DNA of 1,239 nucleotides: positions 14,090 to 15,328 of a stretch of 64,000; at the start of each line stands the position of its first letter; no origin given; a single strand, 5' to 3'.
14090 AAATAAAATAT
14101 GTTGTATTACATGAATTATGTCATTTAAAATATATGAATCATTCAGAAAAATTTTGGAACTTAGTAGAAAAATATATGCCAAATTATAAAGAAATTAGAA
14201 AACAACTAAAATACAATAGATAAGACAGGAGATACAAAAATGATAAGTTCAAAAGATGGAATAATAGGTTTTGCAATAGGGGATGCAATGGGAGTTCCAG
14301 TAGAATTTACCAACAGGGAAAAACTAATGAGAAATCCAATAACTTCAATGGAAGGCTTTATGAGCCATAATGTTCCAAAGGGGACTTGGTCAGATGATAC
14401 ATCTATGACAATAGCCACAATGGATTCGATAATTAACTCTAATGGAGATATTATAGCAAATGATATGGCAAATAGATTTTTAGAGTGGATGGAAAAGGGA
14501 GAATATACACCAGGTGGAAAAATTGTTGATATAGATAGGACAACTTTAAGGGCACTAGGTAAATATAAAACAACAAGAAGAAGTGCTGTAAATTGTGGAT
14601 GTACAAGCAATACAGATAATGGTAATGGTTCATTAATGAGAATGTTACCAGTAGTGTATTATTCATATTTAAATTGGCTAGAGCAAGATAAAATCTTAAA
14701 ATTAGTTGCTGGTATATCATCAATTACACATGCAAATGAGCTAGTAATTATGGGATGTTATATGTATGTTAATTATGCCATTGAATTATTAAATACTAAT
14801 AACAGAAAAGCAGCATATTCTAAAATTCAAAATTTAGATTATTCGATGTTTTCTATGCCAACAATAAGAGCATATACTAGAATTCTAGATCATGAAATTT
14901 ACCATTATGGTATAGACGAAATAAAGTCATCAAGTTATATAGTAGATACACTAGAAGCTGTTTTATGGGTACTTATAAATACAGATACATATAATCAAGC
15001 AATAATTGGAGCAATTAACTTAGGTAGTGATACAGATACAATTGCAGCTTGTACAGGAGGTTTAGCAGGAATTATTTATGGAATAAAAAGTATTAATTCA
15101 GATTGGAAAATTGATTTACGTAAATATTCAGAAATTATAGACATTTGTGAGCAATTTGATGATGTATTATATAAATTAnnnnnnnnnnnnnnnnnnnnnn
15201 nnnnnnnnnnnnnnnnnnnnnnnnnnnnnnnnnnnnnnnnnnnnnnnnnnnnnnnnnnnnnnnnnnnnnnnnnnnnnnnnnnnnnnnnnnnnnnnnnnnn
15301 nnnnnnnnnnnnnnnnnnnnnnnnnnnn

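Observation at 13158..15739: Three-gene operon: Mn-phosphodiesterase, WLM/YgjP-like zinc hydrolase and ARH::macro fusion, a possible ADP-ribosylation reversal toolkit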

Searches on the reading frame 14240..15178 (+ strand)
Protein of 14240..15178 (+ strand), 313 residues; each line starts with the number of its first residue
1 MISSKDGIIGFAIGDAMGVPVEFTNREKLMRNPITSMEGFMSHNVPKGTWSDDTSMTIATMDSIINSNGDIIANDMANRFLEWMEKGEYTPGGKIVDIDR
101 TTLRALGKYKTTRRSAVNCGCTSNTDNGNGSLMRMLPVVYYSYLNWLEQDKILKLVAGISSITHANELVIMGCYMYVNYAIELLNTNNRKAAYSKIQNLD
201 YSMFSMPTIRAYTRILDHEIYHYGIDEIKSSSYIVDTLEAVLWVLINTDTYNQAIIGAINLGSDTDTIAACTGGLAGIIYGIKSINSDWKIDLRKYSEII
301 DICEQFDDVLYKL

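Call 38: search_solved_structures(query=window:14240-15178:+, max_evalue=1e-15, show_alignments=4)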
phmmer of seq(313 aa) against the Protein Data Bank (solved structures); distinct sequences matched with E-value up to 1e-15: 7.
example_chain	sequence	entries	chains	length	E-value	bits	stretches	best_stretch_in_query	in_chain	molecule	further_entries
8za7_A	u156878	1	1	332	2.6e-69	237.1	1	8-308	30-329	Lmo0067 protein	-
6dre_A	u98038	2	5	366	1.3e-35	126.4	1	4-306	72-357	ADP-ribosyl-(Dinitrogen reductase) hydrolase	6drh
2cwc_A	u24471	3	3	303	2.6e-22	82.8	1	8-293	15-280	ADP-ribosylglycohydrolase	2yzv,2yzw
2woc_A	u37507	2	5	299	2.2e-21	79.7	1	8-298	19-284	ADP-RIBOSYL-[DINITROGEN REDUCTASE] GLYCOHYDROLASE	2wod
2woe_A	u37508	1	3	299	9.3e-21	77.6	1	8-298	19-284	ADP-RIBOSYL-[DINITROGEN REDUCTASE] GLYCOHYDROLASE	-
1t5j_A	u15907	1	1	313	2.3e-20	76.4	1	7-305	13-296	Hypothetical protein MJ1187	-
3g9d_A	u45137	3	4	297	4.2e-16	62.4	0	230-310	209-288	Dinitrogenase reductase activating glucohydrolase | Dinitrogenase reductase activacting glicohydrolase | ADP-ribosyl-(Dinitrogen reductase) hydrolase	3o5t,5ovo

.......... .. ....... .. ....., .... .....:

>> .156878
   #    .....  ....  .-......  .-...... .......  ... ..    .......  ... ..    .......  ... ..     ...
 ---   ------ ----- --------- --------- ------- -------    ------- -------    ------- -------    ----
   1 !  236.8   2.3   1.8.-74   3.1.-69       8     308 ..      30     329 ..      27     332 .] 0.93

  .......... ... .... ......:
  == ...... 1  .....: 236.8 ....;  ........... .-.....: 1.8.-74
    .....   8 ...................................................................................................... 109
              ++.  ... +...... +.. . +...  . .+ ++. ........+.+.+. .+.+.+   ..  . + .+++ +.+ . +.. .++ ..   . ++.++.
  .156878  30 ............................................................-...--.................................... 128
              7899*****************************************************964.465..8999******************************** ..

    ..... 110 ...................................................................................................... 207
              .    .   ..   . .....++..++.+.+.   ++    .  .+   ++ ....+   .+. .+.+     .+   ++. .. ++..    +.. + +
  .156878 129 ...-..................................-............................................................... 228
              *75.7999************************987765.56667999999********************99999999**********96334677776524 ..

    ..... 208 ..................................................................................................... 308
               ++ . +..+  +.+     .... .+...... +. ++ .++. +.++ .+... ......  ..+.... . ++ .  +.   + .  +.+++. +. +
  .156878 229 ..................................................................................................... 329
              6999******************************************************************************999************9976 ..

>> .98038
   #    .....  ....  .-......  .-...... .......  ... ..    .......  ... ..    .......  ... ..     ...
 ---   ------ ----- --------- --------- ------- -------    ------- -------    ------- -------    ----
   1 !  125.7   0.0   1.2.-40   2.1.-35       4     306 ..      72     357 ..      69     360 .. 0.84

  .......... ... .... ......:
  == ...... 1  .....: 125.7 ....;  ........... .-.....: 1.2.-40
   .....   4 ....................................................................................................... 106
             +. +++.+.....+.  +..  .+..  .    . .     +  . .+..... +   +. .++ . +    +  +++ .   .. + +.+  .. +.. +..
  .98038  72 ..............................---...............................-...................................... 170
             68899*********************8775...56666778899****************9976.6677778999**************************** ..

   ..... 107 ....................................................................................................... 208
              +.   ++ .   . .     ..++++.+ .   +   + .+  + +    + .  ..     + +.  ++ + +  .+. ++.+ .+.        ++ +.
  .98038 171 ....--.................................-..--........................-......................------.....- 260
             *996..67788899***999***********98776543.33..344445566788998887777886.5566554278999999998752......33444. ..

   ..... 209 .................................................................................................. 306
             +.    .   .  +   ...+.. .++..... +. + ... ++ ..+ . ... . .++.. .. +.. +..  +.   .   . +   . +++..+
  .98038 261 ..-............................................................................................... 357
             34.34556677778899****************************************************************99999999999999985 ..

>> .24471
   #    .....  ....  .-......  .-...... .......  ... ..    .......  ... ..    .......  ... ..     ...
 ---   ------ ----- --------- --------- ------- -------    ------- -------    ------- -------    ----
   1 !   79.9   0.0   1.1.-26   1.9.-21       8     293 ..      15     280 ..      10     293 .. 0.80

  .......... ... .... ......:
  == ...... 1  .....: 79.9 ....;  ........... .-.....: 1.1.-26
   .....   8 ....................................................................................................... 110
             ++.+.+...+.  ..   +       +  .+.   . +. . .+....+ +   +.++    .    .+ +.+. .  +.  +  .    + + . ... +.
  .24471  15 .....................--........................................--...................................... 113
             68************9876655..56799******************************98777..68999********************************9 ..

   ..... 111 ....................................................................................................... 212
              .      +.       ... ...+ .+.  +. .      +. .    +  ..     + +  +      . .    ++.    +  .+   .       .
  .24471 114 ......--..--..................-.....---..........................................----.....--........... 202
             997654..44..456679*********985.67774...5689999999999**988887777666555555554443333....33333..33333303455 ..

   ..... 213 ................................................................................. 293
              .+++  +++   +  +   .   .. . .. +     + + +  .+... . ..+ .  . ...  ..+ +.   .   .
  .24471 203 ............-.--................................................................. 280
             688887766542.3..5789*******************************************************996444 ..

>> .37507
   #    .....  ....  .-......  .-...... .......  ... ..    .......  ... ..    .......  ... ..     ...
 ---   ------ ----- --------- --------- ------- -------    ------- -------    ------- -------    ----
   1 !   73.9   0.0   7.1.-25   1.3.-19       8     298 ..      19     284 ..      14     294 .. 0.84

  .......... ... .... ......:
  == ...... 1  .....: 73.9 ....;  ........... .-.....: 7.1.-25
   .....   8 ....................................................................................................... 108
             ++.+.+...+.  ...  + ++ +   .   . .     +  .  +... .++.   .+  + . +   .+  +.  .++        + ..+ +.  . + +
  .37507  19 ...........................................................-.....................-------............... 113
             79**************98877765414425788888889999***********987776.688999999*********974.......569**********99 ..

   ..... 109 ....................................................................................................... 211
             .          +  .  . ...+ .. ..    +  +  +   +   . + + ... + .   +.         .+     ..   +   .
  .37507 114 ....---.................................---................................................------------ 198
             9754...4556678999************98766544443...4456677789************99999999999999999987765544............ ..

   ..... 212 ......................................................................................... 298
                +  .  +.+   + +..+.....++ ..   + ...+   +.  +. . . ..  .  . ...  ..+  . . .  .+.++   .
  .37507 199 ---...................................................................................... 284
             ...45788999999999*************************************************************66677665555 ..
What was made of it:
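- Closest known: Tri1. Same: So is the DraG-class Asp at the position of window residue D97 (call 38).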
